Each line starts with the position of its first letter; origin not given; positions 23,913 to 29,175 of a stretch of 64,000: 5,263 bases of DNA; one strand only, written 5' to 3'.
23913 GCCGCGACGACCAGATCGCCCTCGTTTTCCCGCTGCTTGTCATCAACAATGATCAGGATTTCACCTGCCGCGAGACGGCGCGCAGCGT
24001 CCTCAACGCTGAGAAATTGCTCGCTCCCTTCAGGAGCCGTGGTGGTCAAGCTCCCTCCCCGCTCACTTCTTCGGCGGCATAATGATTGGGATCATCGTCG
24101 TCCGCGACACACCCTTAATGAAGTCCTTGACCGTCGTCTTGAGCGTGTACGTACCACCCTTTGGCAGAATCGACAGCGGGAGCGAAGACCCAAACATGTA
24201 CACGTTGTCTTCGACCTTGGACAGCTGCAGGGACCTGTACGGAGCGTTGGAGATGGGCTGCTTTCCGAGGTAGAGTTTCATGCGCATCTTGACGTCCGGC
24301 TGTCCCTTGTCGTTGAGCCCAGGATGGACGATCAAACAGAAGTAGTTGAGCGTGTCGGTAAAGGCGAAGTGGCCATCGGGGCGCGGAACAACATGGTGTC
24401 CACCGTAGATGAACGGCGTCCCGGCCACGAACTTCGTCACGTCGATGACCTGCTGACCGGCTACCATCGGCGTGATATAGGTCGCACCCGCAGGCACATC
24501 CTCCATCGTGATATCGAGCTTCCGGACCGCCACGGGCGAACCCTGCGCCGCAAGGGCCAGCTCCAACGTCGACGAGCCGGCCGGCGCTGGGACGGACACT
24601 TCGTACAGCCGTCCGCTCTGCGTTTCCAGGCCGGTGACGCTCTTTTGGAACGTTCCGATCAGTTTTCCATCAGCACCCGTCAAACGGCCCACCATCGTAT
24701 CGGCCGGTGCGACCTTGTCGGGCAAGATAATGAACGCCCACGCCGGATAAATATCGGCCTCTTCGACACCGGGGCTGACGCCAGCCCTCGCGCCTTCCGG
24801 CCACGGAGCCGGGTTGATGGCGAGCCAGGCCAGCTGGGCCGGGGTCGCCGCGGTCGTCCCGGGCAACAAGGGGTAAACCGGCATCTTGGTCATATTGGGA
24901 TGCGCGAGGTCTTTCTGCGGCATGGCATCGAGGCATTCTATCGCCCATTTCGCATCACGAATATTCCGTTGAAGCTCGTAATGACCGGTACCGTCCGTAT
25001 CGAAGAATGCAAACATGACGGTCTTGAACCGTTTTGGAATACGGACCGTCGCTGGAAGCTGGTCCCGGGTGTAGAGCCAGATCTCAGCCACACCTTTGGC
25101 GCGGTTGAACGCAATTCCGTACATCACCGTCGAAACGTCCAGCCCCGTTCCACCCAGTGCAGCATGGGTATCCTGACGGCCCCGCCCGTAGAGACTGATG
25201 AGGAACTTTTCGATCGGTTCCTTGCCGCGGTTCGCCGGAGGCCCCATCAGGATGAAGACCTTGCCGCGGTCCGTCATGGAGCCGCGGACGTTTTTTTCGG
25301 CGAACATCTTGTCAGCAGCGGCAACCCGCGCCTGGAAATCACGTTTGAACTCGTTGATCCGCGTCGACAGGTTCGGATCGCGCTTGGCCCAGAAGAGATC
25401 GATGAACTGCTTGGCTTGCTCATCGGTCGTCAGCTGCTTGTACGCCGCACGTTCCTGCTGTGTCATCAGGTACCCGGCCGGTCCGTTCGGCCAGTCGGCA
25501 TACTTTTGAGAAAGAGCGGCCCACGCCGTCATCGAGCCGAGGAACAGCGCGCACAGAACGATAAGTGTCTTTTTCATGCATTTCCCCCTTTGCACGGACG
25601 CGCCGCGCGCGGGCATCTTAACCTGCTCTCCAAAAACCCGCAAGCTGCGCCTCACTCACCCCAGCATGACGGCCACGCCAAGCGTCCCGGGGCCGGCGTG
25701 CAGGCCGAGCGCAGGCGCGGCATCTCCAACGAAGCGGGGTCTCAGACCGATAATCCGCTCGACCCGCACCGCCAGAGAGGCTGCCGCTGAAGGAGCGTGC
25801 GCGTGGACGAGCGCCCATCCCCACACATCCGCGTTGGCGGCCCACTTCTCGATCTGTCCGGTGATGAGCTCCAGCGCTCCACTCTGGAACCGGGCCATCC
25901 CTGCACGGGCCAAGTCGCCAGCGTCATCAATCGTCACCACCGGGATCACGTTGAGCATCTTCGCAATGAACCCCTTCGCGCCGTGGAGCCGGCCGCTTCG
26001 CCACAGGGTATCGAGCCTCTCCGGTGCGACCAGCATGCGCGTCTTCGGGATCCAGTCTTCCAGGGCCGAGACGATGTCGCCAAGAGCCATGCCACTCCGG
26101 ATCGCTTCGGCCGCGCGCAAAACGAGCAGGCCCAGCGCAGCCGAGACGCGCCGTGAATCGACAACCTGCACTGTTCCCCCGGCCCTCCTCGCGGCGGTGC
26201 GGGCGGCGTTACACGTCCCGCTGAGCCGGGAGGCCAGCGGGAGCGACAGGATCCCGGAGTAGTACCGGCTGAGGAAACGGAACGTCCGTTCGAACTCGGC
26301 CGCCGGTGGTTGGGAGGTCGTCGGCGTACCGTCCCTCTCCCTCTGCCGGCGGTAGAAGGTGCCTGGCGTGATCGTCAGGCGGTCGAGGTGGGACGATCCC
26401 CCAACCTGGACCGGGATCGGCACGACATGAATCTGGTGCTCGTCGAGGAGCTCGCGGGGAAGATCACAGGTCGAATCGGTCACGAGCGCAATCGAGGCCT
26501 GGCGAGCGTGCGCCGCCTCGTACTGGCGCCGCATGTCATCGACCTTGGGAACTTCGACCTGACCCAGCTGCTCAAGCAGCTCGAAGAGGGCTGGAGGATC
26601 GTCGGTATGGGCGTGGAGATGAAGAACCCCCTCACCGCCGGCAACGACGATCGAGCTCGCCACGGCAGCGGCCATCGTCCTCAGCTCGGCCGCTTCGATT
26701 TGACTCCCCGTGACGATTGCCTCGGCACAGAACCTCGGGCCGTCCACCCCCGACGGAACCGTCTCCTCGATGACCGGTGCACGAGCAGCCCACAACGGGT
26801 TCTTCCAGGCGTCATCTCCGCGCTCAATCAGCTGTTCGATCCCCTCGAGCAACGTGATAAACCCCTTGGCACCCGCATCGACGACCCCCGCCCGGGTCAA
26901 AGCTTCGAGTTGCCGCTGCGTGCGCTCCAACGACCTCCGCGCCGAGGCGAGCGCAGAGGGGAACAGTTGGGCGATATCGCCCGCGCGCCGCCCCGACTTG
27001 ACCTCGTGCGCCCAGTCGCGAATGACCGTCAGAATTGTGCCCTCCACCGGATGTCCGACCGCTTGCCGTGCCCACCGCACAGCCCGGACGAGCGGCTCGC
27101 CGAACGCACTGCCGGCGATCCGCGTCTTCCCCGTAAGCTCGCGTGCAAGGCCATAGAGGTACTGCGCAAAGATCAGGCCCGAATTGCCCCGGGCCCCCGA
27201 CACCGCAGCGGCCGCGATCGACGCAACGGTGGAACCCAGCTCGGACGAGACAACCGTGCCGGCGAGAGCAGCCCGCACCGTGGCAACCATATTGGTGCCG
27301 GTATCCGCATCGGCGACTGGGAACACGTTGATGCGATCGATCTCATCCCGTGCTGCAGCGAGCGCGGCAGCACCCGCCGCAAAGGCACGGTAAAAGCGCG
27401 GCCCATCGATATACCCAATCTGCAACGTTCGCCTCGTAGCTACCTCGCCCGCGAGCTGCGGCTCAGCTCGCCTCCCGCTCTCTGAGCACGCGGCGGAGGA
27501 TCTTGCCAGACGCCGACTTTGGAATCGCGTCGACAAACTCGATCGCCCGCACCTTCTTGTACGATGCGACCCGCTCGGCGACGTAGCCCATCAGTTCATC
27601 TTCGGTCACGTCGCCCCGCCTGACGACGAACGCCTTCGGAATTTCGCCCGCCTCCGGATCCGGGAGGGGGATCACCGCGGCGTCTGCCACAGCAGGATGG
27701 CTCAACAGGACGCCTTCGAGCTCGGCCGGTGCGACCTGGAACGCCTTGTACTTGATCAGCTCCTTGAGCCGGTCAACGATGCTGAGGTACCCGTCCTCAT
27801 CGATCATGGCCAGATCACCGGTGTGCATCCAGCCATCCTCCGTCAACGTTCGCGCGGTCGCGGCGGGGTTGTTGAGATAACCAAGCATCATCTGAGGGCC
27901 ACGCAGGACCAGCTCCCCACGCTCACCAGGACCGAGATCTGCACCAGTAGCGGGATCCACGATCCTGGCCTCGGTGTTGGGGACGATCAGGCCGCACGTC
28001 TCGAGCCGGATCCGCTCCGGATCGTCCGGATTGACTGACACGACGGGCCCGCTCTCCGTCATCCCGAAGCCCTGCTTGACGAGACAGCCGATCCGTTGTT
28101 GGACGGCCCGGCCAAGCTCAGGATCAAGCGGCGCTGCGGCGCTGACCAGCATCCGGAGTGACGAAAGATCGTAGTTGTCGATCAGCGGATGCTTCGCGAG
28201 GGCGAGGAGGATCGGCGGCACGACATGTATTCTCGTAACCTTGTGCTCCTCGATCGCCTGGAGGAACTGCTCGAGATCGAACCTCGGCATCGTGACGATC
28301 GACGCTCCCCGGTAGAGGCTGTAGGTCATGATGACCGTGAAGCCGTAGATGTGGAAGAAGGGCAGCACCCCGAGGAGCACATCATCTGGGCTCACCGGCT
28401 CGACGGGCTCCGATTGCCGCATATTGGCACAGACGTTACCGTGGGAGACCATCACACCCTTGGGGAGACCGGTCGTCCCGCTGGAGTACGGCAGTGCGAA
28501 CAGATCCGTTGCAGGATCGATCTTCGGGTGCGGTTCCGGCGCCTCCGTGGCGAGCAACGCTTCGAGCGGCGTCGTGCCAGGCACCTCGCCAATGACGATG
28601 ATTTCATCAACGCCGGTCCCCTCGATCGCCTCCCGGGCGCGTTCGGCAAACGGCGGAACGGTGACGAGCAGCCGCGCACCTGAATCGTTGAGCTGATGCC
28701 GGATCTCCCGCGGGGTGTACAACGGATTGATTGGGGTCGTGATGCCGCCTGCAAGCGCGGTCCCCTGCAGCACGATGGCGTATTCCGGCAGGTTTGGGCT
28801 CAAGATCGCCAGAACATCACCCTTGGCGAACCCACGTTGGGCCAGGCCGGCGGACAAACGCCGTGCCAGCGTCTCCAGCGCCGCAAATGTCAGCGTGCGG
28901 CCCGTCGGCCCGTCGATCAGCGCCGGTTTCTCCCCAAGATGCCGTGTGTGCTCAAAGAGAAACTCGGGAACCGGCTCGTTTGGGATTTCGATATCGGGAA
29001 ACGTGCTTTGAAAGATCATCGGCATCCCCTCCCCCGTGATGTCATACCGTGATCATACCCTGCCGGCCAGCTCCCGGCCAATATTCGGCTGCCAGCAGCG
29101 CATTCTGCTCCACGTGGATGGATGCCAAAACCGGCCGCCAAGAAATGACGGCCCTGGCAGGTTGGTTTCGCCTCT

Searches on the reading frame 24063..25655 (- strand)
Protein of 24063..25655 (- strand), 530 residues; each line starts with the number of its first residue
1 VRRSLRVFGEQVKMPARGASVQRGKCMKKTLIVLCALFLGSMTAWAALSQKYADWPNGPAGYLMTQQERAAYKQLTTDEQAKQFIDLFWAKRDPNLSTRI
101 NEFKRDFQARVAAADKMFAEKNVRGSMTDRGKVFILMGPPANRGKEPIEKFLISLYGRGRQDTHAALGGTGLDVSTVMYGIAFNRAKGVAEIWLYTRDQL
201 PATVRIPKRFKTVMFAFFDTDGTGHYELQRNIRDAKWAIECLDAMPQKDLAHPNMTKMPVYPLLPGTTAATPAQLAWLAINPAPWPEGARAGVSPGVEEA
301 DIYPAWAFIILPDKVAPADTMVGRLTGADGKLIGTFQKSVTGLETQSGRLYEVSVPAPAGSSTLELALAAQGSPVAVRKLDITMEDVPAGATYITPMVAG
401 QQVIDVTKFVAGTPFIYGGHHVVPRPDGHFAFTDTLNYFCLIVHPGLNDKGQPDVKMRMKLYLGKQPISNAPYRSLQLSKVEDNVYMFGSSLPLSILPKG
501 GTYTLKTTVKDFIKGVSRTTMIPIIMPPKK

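Call 67: search_protein_families(library=pfam, proteins=[window:24063-25655:-], max_evalue=0.00001)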
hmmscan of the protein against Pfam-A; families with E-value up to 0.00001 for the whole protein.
window:24063-25655:- (530 aa): 1 family
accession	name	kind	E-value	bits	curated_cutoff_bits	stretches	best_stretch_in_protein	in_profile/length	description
PF20094.4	GWxTD_dom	-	2.6e-11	44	26.9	1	60-142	37-114/172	GWxTD domain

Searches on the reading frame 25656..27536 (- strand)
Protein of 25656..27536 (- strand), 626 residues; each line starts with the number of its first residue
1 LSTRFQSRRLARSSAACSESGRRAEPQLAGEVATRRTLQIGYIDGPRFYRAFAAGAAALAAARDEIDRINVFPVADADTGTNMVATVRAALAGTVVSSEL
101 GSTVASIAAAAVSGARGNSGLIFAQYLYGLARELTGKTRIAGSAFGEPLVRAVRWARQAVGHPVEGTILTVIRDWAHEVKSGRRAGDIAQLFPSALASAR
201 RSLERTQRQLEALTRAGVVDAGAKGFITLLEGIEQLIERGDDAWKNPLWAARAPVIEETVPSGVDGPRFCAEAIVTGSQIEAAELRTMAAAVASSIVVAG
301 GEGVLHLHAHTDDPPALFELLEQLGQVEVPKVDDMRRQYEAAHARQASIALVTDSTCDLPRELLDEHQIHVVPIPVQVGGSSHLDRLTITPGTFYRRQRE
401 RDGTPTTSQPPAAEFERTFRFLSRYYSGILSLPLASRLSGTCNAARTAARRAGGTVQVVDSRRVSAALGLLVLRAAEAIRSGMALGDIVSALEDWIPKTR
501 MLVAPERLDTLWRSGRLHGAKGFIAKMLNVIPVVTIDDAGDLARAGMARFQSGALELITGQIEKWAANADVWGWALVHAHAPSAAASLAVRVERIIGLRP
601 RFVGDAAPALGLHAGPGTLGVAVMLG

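Call 66: search_protein_families(library=pfam, proteins=[window:25656-27536:-], max_evalue=0.00001)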
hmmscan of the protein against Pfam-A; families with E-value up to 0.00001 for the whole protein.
window:25656-27536:- (626 aa): 3 families
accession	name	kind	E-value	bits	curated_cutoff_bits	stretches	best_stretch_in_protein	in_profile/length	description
PF02645.21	DegV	-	4.6e-66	223.4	27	1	348-623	1-277/280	Uncharacterised protein, DegV family COG1307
PF02734.22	Dak2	-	2.7e-31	109.3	27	1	73-234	1-173/174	DAK2 domain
PF21645.3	FakA-like_M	-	2.7e-13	50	24.9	1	267-340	2-78/80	Fatty acid kinase subunit A-like, middle domain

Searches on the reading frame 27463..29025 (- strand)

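Call 66: search_protein_families(library=pfam, proteins=[window:27463-29025:-], max_evalue=0.00001)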
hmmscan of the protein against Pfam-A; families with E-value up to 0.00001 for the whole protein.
window:27463-29025:- (520 aa): 2 families
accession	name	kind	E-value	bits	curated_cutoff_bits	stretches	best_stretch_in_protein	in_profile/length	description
PF00501.34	AMP-binding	-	1.5e-100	337.2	29.9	1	26-384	4-384/384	AMP-binding enzyme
PF13193.12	AMP-binding_C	-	2e-21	77.1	24.5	1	435-508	1-76/76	AMP-binding enzyme C-terminal domain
